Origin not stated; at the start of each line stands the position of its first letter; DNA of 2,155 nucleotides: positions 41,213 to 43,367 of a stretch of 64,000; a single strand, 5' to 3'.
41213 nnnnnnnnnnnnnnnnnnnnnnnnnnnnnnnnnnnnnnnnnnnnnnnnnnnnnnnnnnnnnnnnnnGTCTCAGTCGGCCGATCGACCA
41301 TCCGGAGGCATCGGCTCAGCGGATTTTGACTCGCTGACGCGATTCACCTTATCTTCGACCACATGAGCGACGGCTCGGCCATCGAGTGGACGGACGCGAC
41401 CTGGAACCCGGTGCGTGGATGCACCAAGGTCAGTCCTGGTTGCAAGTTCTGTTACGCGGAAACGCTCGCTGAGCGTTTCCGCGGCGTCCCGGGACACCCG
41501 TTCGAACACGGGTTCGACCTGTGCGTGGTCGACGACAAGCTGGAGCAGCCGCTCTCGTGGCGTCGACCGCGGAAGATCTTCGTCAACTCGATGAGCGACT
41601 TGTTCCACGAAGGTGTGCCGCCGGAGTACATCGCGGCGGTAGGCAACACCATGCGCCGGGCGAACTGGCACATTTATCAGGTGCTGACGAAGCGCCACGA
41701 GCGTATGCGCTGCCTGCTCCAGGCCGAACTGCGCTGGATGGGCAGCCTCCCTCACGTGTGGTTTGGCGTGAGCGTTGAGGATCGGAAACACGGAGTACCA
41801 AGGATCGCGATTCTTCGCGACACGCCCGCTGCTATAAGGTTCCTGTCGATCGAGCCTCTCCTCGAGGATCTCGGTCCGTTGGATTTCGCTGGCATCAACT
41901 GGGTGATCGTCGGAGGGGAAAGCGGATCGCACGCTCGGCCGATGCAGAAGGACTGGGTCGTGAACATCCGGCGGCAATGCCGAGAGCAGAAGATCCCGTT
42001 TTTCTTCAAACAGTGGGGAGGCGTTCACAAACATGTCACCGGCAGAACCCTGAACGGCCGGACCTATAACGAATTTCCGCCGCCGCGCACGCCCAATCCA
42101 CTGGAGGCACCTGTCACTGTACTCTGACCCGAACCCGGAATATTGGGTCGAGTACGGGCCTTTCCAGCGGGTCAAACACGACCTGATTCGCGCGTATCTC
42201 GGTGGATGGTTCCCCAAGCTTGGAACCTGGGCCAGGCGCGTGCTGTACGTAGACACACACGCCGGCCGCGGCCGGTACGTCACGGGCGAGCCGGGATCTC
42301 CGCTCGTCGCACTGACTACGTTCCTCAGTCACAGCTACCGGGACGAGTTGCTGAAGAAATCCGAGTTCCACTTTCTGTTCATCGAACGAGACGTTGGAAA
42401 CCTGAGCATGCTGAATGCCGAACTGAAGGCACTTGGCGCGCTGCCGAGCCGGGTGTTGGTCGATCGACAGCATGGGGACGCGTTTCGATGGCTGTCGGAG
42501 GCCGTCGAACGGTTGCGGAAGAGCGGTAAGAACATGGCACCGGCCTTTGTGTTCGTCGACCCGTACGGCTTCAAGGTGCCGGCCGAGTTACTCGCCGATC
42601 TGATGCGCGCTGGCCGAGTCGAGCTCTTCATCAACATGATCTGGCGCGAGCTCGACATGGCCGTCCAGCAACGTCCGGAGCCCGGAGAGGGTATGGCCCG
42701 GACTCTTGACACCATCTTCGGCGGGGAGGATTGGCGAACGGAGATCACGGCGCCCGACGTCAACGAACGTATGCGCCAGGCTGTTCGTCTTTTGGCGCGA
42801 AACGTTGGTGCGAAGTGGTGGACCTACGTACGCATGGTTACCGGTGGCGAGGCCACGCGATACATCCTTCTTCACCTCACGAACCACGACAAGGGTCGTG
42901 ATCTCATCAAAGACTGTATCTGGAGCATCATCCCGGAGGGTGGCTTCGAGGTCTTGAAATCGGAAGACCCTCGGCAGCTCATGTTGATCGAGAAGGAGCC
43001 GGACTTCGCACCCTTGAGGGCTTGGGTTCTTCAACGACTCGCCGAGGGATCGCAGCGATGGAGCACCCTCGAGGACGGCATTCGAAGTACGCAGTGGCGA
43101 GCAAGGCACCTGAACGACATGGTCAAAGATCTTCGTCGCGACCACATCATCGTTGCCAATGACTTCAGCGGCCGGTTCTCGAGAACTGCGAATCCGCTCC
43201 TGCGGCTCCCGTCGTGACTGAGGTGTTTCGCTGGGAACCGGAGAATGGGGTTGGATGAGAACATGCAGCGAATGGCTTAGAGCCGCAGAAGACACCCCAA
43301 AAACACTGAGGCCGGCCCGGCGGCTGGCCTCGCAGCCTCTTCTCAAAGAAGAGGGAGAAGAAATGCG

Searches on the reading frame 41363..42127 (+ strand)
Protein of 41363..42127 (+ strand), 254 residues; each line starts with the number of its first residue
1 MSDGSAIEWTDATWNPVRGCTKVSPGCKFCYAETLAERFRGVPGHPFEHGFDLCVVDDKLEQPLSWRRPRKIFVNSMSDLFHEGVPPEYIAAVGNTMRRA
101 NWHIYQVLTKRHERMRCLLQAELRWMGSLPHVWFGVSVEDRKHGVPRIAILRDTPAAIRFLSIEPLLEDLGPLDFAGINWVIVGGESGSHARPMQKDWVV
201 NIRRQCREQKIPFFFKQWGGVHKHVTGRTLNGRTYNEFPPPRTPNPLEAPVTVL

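Call 12: search_protein_families(library=pfam, proteins=[window:41363-42127:+], max_evalue=0.01)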
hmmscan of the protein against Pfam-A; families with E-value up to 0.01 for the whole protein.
window:41363-42127:+ (254 aa): 1 family
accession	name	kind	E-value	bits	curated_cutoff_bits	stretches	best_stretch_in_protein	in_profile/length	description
PF07505.17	DUF5131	-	3.9e-96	321.7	28.9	1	5-239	2-243/243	Protein of unknown function (DUF5131)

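Call 13: search_protein_families(library=padloc, proteins=[window:41363-42127:+], max_evalue=0.001)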
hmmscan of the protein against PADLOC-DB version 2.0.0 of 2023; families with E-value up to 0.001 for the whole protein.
window:41363-42127:+ (254 aa): 2 families
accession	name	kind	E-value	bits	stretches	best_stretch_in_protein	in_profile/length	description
PDLC04569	PDC-M30B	-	1.5e-102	340.3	1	5-240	4-234/241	-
PDLC04639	PDC-M41B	-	1.6e-101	336.8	1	1-240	1-234/241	-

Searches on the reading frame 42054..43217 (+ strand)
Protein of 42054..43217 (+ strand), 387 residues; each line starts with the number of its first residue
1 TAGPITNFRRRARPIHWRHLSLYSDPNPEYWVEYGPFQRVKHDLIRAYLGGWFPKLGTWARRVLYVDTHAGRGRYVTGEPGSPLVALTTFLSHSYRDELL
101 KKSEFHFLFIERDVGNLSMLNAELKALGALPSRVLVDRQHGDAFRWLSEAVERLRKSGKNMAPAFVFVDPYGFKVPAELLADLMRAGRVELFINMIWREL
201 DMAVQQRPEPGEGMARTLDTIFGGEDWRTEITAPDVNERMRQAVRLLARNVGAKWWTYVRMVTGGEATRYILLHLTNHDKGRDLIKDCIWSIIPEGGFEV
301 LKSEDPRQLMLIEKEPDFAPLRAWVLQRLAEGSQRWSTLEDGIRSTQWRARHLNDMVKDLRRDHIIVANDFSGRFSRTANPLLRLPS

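Call 12: search_protein_families(library=pfam, proteins=[window:42054-43217:+], max_evalue=0.01)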
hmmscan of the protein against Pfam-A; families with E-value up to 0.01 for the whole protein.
window:42054-43217:+ (387 aa): 0 families

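Call 13: search_protein_families(library=padloc, proteins=[window:42054-43217:+], max_evalue=0.001)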
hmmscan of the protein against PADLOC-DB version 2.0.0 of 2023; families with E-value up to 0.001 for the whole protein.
window:42054-43217:+ (387 aa): 5 families
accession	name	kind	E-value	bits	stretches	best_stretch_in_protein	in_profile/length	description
PDLC04567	PDC-M30A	-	4.2e-17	60.2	2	159-321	148-314/381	-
PDLC04566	PDC-M30A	-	6.2e-17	59.7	1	59-372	37-344/372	-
PDLC04635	PDC-M41A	-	2.7e-11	42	1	36-235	10-219/298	-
PDLC04568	PDC-M30A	-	2.2e-08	31.8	1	40-186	17-164/368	-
PDLC04636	PDC-M41A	-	6.1e-05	20.9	1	60-186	34-154/281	-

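Call 65: search_protein_families(library=ncbifam, proteins=[window:42111-43217:+], max_evalue=0.001)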
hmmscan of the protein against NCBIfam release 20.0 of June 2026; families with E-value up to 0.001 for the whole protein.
window:42111-43217:+ (368 aa): 1 family
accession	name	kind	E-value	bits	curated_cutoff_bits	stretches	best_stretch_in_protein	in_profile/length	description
TIGR04474.1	tcm_partner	subfamily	6.5e-46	157.4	53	1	20-272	4-261/263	three-Cys-motif partner protein TcmP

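Call 69: search_solved_structures(query=window:42111-43217:+, max_evalue=10, show_alignments=3)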
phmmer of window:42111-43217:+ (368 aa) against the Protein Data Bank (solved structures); distinct sequences matched with E-value up to 10: 0.
